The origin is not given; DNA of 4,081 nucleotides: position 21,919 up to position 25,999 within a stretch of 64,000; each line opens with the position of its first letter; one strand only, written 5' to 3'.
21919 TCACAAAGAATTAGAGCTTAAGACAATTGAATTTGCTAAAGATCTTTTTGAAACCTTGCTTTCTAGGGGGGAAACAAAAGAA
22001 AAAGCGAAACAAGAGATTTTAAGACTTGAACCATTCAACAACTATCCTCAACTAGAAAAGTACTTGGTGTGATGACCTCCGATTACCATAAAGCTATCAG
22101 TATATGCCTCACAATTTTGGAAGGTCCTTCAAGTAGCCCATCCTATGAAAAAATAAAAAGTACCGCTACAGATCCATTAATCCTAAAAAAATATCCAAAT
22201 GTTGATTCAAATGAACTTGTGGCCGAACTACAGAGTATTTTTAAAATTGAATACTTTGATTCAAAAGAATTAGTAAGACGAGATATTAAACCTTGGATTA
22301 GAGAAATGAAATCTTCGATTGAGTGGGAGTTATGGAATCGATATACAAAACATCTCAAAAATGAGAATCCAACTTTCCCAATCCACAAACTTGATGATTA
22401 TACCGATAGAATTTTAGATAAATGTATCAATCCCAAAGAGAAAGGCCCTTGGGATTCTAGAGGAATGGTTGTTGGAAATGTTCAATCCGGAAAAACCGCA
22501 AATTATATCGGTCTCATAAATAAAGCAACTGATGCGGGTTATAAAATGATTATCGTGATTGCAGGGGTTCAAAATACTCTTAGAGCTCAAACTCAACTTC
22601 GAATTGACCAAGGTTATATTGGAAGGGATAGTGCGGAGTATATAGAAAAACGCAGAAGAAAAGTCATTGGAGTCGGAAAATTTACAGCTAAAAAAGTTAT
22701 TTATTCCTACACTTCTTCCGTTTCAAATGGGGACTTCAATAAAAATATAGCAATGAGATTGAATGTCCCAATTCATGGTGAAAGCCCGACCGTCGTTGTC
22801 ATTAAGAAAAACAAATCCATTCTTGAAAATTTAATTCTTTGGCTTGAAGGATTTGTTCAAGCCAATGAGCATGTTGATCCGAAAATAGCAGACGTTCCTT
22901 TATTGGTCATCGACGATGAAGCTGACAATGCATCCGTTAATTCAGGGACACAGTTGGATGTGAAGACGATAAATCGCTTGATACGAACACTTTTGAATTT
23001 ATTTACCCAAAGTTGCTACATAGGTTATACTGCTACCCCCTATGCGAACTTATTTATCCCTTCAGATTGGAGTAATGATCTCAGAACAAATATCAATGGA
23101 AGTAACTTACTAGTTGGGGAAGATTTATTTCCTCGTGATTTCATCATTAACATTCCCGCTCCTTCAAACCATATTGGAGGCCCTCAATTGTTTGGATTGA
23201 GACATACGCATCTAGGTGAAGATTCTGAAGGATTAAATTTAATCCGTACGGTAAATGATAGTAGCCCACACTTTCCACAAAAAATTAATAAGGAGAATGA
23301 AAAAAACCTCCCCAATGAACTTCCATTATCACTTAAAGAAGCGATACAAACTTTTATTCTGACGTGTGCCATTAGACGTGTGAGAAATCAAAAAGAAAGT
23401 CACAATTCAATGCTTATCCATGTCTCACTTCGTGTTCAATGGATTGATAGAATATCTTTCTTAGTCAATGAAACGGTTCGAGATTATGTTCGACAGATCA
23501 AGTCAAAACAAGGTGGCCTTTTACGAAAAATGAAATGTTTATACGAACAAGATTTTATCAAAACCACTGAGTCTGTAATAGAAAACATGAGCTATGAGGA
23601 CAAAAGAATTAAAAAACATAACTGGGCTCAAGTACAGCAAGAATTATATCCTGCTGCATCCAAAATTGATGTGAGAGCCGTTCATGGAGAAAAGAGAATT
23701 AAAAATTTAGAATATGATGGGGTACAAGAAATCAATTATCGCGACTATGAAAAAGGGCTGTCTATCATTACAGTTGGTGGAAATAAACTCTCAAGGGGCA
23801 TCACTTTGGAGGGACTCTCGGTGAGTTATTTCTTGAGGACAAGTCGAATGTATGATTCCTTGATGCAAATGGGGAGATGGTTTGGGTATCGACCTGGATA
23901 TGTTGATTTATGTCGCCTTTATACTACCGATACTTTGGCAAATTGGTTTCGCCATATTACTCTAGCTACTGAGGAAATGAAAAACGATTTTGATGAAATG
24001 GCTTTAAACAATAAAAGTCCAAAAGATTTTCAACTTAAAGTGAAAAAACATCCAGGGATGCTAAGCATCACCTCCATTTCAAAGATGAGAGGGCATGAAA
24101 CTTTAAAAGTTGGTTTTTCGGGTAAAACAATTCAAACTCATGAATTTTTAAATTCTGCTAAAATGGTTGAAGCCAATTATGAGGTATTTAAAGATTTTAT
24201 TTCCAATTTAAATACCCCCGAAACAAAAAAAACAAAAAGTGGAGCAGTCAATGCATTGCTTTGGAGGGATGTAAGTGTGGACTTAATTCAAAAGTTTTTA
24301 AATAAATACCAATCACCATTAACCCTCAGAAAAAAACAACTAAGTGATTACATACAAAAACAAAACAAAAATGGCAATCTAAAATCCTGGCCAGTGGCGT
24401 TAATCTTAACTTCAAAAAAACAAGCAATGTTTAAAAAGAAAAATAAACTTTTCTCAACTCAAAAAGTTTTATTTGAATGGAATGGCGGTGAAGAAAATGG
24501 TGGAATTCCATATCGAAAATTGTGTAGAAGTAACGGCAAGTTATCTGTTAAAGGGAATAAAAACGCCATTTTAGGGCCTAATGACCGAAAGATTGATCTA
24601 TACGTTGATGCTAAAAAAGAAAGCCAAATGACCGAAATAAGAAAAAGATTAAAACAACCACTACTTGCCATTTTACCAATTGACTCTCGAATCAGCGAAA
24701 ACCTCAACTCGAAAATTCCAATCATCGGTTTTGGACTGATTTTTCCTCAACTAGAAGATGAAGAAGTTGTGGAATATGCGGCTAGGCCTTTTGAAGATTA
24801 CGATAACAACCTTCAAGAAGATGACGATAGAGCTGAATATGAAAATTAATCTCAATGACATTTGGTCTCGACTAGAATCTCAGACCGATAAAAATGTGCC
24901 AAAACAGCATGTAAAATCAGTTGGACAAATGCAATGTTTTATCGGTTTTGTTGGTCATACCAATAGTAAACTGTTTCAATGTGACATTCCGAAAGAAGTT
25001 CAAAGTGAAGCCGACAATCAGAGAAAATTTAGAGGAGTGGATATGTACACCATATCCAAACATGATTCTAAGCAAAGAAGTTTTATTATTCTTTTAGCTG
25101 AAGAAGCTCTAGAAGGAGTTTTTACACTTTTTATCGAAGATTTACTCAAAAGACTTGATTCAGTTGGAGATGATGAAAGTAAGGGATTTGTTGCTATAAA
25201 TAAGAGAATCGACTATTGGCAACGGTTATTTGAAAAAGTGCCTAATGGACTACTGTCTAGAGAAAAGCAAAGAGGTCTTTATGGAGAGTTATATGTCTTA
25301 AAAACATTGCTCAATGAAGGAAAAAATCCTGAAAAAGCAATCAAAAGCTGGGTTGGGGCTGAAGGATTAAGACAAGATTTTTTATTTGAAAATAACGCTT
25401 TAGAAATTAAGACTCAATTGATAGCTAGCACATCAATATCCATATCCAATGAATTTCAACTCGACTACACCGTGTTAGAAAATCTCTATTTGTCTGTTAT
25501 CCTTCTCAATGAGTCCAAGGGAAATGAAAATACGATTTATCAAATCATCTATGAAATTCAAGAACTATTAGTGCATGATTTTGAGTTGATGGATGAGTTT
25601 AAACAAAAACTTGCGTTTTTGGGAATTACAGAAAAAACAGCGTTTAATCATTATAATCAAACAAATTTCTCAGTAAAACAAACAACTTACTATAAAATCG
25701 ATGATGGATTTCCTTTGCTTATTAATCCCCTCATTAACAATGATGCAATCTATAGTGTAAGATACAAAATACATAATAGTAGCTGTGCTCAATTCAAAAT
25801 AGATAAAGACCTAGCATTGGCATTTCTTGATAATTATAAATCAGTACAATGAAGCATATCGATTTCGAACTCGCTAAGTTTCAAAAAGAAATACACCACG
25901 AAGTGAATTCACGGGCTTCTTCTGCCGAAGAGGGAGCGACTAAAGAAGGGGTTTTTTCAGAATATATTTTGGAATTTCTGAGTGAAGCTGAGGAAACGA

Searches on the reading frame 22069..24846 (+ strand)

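Call 48: search_protein_families(library=pfam, proteins=[window:22069-24846:+], max_evalue=0.001)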
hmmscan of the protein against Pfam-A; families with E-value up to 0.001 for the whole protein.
window:22069-24846:+ (926 aa): 1 family
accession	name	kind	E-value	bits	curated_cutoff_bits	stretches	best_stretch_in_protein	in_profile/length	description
PF10593.14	Z1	-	1.1e-77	261.1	25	1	421-664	1-227/228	Z1 domain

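Call 57: search_protein_families(library=padloc, proteins=[window:22069-24846:+], max_evalue=0.001)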
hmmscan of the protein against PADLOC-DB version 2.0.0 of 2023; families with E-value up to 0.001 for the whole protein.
window:22069-24846:+ (926 aa): 2 families
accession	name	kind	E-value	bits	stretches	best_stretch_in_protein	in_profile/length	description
PDLC02205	MzaC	-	1.3e-152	507.8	1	46-779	52-794/952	-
PDLC03202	Helicase_II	-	3.4e-40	136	3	418-644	247-446/621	Type II helicase domain protein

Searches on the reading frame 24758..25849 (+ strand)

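Call 48: search_protein_families(library=pfam, proteins=[window:24758-25849:+], max_evalue=0.001)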
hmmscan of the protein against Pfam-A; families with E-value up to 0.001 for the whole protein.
window:24758-25849:+ (364 aa): 1 family
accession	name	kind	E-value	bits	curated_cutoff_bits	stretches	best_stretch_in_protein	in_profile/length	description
PF14390.12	DUF4420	-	3e-60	204.5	27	1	33-339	2-304/306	Putative PD-(D/E)XK family member, (DUF4420)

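Call 57: search_protein_families(library=padloc, proteins=[window:24758-25849:+], max_evalue=0.001)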
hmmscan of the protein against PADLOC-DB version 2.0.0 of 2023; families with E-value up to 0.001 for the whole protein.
window:24758-25849:+ (364 aa): 1 family
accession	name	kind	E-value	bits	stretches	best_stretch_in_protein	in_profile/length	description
PDLC02206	MzaD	-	4.6e-17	60.5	1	93-323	76-301/342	-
